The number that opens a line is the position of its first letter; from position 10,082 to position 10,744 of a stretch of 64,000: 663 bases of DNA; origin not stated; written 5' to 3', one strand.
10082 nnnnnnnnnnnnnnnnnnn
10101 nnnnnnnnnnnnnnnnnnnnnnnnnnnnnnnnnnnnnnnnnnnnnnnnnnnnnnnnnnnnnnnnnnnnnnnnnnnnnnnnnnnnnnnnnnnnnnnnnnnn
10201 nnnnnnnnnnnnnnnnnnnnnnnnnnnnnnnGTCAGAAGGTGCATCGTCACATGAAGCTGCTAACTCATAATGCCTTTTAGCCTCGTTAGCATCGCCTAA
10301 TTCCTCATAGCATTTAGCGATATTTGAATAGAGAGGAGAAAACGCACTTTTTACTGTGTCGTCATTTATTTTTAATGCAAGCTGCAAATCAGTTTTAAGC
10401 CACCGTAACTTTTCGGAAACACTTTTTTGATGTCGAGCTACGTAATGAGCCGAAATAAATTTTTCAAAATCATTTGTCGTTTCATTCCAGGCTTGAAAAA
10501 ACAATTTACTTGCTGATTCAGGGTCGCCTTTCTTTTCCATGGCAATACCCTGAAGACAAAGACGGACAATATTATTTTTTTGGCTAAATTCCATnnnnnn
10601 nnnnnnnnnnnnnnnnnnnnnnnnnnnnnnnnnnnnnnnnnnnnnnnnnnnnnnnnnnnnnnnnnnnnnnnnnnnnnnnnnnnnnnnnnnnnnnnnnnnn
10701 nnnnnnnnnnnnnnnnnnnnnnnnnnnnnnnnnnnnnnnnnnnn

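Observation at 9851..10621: Arr-type (rifampin) ADP-ribosyltransferase domain fused to an N-terminal TPR-like domain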

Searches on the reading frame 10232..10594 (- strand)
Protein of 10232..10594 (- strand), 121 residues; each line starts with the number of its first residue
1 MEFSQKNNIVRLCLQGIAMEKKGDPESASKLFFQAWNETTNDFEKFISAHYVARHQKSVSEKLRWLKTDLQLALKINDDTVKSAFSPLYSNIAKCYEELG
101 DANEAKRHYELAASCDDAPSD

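Call 26: search_protein_representatives(protein=window:10232-10594:-)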
Query: 121 residues. Proteins with E-value up to 0.001 (for the whole library): 496; up to 1e-10: 229; up to 1e-30: 9. The best 150 are listed.
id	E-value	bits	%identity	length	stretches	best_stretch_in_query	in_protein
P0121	7.4e-45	168.0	66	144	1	1-120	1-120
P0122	2.3e-40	153.6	58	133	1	2-121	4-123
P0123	3.1e-39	149.9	62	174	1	1-112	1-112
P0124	3.0e-38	146.7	59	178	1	1-116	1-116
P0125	1.6e-36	141.2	58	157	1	3-115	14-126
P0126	2.3e-36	140.7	57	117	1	1-114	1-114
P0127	1.5e-35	138.0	61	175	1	17-121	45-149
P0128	2.5e-34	134.1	60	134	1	1-103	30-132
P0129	1.6e-33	131.5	62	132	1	18-116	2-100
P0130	1.8e-30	121.7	64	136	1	1-88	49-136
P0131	2.6e-30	121.2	55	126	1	18-119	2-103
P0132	6.2e-30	119.9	62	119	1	1-94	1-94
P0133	7.4e-30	119.7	50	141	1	1-113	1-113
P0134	1.5e-29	118.7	48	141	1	1-113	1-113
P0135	1.6e-29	118.6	48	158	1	2-113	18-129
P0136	2.5e-28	114.8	48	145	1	1-114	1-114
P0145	2.3e-24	102.0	47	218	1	6-117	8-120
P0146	5.2e-24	100.9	45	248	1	2-116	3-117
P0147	5.7e-24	100.7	43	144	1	1-113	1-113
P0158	1.4e-21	93.0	41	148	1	6-116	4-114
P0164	6.1e-21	91.0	44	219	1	1-114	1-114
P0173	6.5e-20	87.7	39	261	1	2-114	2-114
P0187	2.7e-18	82.4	41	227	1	6-114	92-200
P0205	5.1e-17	78.3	38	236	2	6-107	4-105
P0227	1.1e-15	74.0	36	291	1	6-118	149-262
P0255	2.7e-14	69.6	35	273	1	4-114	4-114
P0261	3.3e-14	69.3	37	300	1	6-118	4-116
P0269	7.3e-14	68.2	33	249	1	2-121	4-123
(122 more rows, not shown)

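Call 28: search_protein_families(library=pfam, proteins=[P0145, P0146, P0164, P0173, P0187, P0205, P0227, P0255, P0261, P0269], max_evalue=0.01)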
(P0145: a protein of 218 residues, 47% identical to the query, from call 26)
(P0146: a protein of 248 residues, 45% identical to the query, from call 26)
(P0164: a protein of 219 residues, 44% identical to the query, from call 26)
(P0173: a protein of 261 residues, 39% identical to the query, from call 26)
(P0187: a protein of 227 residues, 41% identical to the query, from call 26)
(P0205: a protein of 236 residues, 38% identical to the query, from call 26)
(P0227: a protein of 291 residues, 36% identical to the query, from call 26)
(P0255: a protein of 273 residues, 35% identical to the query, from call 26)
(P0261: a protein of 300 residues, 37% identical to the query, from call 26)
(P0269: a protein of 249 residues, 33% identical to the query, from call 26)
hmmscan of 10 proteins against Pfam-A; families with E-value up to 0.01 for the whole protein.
P0145 (218 aa): 1 family
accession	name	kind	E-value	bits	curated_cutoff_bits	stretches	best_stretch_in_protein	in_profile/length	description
PF10602.15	RPN7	-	0.0023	18.1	29.6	1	77-182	24-133/174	26S proteasome subunit RPN7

P0146 (248 aa): 2 families
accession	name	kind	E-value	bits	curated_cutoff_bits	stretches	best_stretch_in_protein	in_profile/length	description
PF12120.14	Arr-ms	-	2.2e-44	150.1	25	1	126-223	1-98/99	Rifampin ADP-ribosyl transferase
PF07719.23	TPR_2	-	0.0028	18.1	27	0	89-114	3-28/34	Tetratricopeptide repeat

P0164 (219 aa): 2 families
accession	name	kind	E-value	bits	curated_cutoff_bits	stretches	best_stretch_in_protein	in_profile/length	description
PF18042.7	ORF_12_N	-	0.0025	18.7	26.7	0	56-103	3-53/94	ORF 12 gene product N-terminal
PF13424.12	TPR_12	-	0.0096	16.5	30.1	0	14-35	50-71/77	Tetratricopeptide repeat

P0173 (261 aa): 5 families
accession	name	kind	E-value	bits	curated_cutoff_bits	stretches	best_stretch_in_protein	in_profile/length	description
PF07719.23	TPR_2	-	6.8e-06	26.2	27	1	88-110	3-25/34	Tetratricopeptide repeat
PF04212.24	MIT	-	1.3e-05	25.6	30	0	95-138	13-60/66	MIT (microtubule interacting and transport) domain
PF00515.34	TPR_1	-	0.00016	21.7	27.8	1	88-110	3-25/34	Tetratricopeptide repeat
PF13424.12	TPR_12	-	0.0032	18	30.1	0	52-110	12-69/77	Tetratricopeptide repeat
PF13181.12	TPR_8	-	0.0037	17.8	25.7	0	87-110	2-25/34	Tetratricopeptide repeat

P0187 (227 aa): 5 families
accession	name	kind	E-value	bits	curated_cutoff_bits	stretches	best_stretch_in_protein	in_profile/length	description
PF07719.23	TPR_2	-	3.4e-05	24.1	27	1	175-200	4-29/34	Tetratricopeptide repeat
PF00515.34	TPR_1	-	0.00014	22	27.8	1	175-198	4-27/34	Tetratricopeptide repeat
PF13181.12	TPR_8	-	0.0003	21.2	25.7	1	174-200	3-29/34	Tetratricopeptide repeat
PF04212.24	MIT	-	0.0043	17.5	30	0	182-207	14-39/66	MIT (microtubule interacting and transport) domain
PF13428.12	TPR_14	-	0.0081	17.2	23.5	0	174-200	3-29/44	Tetratricopeptide repeat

P0205 (236 aa): 5 families
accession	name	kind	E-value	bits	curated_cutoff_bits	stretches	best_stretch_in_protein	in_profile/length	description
PF07719.23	TPR_2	-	3.2e-05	24.1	27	0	86-106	3-23/34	Tetratricopeptide repeat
PF13181.12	TPR_8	-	0.00019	21.8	25.7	0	85-106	2-23/34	Tetratricopeptide repeat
PF13428.12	TPR_14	-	0.0016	19.4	23.5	0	135-159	5-29/44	Tetratricopeptide repeat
PF00515.34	TPR_1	-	0.0019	18.4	27.8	0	86-105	3-22/34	Tetratricopeptide repeat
PF14559.12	TPR_19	-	0.0092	16.7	25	0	133-162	27-56/68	Tetratricopeptide repeat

P0227 (291 aa): 2 families
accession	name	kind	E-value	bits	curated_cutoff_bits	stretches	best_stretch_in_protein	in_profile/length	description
PF13428.12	TPR_14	-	0.00033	21.5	23.5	0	230-262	2-34/44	Tetratricopeptide repeat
PF07719.23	TPR_2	-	0.00074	19.9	27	0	231-255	3-27/34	Tetratricopeptide repeat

P0255 (273 aa): 1 family
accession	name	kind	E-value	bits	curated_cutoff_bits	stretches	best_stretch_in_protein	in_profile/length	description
PF13176.12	TPR_7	-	0.0022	18.4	27.9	0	89-114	2-27/36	Tetratricopeptide repeat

P0261 (300 aa): 0 families

P0269 (249 aa): 4 families
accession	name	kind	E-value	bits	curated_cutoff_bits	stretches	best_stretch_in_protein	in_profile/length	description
PF12120.14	Arr-ms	-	1.7e-35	121.6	25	1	127-224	1-98/99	Rifampin ADP-ribosyl transferase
PF25058.1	ARM_TT21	-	0.0017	18.8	27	1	15-122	11-92/155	Tetratricopeptide repeat protein 21 ARM repeat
PF07719.23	TPR_2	-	0.0039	17.6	27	0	90-112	3-25/34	Tetratricopeptide repeat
PF13181.12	TPR_8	-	0.0062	17.1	25.7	1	90-113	3-26/34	Tetratricopeptide repeat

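Call 32: search_protein_families(library=ncbifam, proteins=[P0133, P0136, P0147, P0158, P0145, P0164, P0255, window:10232-10594:-], max_evalue=0.1)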
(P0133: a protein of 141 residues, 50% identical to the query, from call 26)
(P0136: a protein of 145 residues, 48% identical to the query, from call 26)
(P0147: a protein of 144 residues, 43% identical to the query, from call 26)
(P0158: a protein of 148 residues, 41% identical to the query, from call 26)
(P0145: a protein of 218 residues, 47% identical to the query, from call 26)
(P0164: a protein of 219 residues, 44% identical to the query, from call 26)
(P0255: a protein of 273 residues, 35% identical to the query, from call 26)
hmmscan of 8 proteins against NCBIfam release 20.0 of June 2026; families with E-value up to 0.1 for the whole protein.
P0133 (141 aa): 0 families

P0136 (145 aa): 0 families

P0147 (144 aa): 0 families

P0158 (148 aa): 1 family
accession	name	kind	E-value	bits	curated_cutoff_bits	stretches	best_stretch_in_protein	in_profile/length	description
NF052312.1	T9SS_PorW_SprE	equivalog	0.00091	18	250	1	14-113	223-319/716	type IX secretion system periplasmic lipoprotein PorW/SprE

P0145 (218 aa): 1 family
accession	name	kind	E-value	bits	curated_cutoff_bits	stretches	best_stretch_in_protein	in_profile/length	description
TIGR03504.1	FimV_Cterm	subfamily_domain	0.099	12.7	30.65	0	92-108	3-19/44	FimV/HubP family polar landmark protein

P0164 (219 aa): 0 families

P0255 (273 aa): 3 families
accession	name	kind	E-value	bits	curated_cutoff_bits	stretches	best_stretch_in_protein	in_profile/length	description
NF008692.0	PRK11713.1-5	equivalog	0.028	13.8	196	1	61-111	127-174/246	16S rRNA (uracil(1498)-N(3))-methyltransferase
NF008711.0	PRK11713.7-6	equivalog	0.052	13.2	304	1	59-92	119-152/244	16S rRNA (uracil(1498)-N(3))-methyltransferase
NF002725.1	PRK02603.1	equivalog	0.061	13.3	143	0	15-54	41-80/173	photosystem I assembly protein Ycf3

window:10232-10594:- (121 aa): 2 families
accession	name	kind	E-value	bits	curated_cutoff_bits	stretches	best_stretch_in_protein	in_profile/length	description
TIGR02521.1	type_IV_pilW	equivalog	0.026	14.1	154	0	69-117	53-96/234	type IV pilus biogenesis/stability protein PilW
NF033154.1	endonuc_SmrA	equivalog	0.083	12.6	180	0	56-97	74-115/189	DNA endonuclease SmrA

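Call 39: find_homologous_proteins(query=P0269, max_evalue=0.001)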
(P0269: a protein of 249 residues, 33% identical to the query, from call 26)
Query P0269 (249 aa): 7798 proteins with E <= 0.001 among 8000 candidates; the best 120 are listed.
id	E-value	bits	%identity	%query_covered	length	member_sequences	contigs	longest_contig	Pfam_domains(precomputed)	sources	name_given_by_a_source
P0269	1.2e-159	547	100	100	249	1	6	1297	PF12120.15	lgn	-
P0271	7.7e-78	279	48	90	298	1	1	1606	PF12120.15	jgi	-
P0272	1.3e-72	262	49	100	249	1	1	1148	PF12120.15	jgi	jgi:rifampin ADP-ribosylating transferase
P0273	1.5e-72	262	49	100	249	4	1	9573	PF12120.15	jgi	jgi:rifampin ADP-ribosylating transferase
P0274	8.2e-72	260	48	100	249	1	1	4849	PF12120.15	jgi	-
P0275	1.4e-71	259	50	99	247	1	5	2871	PF12120.15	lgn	-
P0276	1.8e-71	258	50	100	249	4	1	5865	PF12120.15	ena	-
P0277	1.9e-71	258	48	100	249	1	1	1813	PF12120.15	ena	-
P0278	1.9e-71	258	49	99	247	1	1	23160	PF12120.15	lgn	-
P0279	1.9e-71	258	49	100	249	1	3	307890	PF12120.15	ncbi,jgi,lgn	ncbi:MAG: NAD(+)--rifampin ADP-ribosyltransferase [Saccharofermentanales bacterium]|jgi:tetratricope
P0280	2.2e-71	258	48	100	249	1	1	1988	PF12120.15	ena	-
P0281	2.2e-71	258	50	99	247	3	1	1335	PF12120.15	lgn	-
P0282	3.8e-71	257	48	100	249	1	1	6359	PF12120.15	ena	-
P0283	4.4e-71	257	48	100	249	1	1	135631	PF13181.13,PF12120.15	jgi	jgi:tetratricopeptide (TPR) repeat protein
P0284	4.5e-71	257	49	100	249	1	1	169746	PF12120.15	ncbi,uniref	ncbi:NAD(+)--rifampin ADP-ribosyltransferase [Bacillus sp. FJAT-22090]|uniref:NAD(+)--rifampin ADP-r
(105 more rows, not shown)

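Call 40: find_homologous_proteins(query=P0136, max_evalue=0.001)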
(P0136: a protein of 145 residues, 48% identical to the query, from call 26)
Query P0136 (145 aa): 1007 proteins with E <= 0.001 among 1014 candidates; the best 120 are listed.
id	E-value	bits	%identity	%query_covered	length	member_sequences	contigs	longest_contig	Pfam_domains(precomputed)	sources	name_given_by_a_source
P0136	2.3e-91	321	100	100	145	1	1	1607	-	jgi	jgi:hypothetical protein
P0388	3.0e-80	285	90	100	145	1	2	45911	-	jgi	jgi:hypothetical protein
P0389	1.5e-79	283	90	100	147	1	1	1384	PF07719.24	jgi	jgi:hypothetical protein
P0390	4.2e-70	252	82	95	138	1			-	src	-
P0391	9.0e-69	248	79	96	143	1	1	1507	-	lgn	-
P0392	4.9e-67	242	77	100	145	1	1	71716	-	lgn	-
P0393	3.1e-52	194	63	96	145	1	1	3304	PF13181.13,PF07719.24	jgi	jgi:rifampin ADP-ribosylating transferase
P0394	8.2e-52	193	62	97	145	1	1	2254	-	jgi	jgi:rifampin ADP-ribosylating transferase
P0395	9.5e-52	193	62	97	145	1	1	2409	PF13181.13,PF07719.24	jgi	jgi:tetratricopeptide (TPR) repeat protein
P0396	3.0e-51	191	60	96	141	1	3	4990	-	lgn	-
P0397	3.3e-51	191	61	96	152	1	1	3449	-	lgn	-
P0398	1.0e-50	189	62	95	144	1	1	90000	-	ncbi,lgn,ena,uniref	ncbi:hypothetical protein [Mucilaginibacter sp.]|uniref:hypothetical protein n=1 Tax=Mucilaginibacte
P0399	2.3e-50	188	61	96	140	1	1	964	-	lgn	-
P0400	3.4e-50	188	60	96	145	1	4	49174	PF07719.24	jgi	jgi:rifampin ADP-ribosylating transferase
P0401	3.6e-50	188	60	97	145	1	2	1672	-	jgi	-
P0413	4.0e-49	184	60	96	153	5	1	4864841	PF07719.24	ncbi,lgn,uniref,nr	ncbi:hypothetical protein HDF19_19955 [Mucilaginibacter sp. E4BP6]|uniref:rRNA adenine methyltransfe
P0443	3.3e-48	181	57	96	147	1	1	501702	PF00515.35,PF13181.13,PF07719.24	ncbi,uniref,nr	ncbi:rRNA adenine methyltransferase [Pedobacter sp. HMF7647]|uniref:rRNA adenine methyltransferase n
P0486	2.7e-47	178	59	95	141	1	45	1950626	PF00515.35,PF13424.13,PF13181.13,PF07719.24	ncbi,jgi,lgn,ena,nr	ncbi:MAG TPA: rRNA adenine methyltransferase [Panacibacter sp.]|nr:rRNA adenine methyltransferase [P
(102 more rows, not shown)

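Call 41: find_encoding_contigs(protein=P0413, flank=5000, max_places=3)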
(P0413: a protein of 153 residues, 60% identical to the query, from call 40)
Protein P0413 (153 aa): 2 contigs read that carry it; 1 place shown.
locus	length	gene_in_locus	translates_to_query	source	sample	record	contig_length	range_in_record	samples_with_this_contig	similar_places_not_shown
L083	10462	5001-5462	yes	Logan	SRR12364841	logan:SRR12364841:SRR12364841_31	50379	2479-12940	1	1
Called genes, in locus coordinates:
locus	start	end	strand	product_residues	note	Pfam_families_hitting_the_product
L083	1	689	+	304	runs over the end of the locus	PF12852:Cupin_6, PF00165:HTH_AraC (weak), PF12833:HTH_18, PF00165:HTH_AraC (weak)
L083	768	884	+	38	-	-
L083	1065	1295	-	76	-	-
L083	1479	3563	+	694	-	PF08811:DUF1800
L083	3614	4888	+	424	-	PF07394:DUF1501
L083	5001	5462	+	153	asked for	PF07719:TPR_2 (faint)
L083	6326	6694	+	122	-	-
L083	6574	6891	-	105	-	-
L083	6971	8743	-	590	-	PF00672:HAMP, PF00989:PAS, PF00512:HisKA, PF02518:HATPase_c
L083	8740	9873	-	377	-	PF02702:KdpD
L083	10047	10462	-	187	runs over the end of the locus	PF02669:KdpC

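Call 42: find_encoding_contigs(protein=P0486, flank=5000, max_places=4)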
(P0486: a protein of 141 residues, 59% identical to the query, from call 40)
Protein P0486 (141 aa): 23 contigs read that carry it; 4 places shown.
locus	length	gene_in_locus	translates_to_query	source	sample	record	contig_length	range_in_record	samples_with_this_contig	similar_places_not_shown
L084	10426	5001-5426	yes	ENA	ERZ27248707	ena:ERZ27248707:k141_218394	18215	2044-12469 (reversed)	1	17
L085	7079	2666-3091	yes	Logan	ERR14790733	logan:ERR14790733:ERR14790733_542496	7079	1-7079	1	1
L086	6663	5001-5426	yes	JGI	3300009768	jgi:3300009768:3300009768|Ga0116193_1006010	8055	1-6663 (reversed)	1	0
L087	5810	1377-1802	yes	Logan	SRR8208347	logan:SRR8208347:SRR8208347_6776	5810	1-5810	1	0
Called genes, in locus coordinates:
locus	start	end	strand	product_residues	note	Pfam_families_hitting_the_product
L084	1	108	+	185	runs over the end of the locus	-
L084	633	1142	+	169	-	PF18933:PsbP_2 (weak), PF01789:PsbP (weak)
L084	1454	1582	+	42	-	-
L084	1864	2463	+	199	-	PF07998:Peptidase_M54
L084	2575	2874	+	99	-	-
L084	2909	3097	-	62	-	-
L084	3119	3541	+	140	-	PF00903:Glyoxalase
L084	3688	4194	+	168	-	PF13302:Acetyltransf_3, PF13420:Acetyltransf_4 (weak), PF00583:Acetyltransf_1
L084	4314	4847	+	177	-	PF02525:Flavodoxin_2, PF03358:FMN_red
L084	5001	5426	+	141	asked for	PF00515:TPR_1 (faint), PF07719:TPR_2 (faint), PF13181:TPR_8 (faint), PF13424:TPR_12 (faint)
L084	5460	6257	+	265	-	PF02567:PhzC-PhzF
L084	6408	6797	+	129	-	PF00903:Glyoxalase (weak)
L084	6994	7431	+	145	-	PF00903:Glyoxalase, PF06983:3-dmu-9_3-mt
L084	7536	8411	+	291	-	PF00561:Abhydrolase_1, PF00975:Thioesterase (weak), PF12146:Hydrolase_4 (weak), PF12697:Abhydrolase_6, PF03096:Ndr (weak)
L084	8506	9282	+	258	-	-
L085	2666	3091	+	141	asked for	PF00515:TPR_1 (faint), PF07719:TPR_2 (faint), PF13181:TPR_8 (faint), PF13424:TPR_12 (faint)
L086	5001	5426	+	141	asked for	PF00515:TPR_1 (faint), PF07719:TPR_2 (faint), PF13181:TPR_8 (faint), PF13424:TPR_12 (faint)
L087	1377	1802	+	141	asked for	PF00515:TPR_1 (faint), PF07719:TPR_2 (faint), PF13181:TPR_8 (faint), PF13424:TPR_12 (faint)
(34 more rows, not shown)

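Call 43: find_encoding_contigs(protein=P0443, flank=5000, max_places=3)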
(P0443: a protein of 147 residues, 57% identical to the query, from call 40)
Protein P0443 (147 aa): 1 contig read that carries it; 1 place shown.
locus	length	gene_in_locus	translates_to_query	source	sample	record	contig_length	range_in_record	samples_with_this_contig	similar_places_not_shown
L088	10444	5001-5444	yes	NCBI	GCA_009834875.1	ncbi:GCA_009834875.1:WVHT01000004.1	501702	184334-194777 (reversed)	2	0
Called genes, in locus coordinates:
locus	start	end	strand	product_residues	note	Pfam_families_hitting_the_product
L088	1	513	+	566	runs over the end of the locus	PF00515:TPR_1 (faint), PF07719:TPR_2 (faint), PF13174:TPR_6 (faint), PF13181:TPR_8 (faint), PF13432:TPR_16 (faint), PF14559:TPR_19 (faint)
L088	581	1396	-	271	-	PF20033:DUF6438 (weak)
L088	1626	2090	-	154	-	PF08922:DUF1905, PF13376:OmdA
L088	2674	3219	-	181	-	PF13302:Acetyltransf_3, PF13420:Acetyltransf_4 (weak), PF00583:Acetyltransf_1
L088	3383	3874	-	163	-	-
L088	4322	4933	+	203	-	PF00027:cNMP_binding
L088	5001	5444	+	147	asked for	PF00515:TPR_1 (faint), PF07719:TPR_2 (faint), PF13181:TPR_8 (faint)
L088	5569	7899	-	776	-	PF00933:Glyco_hydro_3, PF01915:Glyco_hydro_3_C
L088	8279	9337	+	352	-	PF01479:S4, PF00849:PseudoU_synth_2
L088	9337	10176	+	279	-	PF01063:Aminotran_4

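Call 80: search_protein_families(library=phrogs, proteins=[P0136], max_evalue=0.01)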
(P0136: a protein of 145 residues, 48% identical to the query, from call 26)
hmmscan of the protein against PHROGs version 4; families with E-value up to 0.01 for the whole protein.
P0136 (145 aa): 0 families
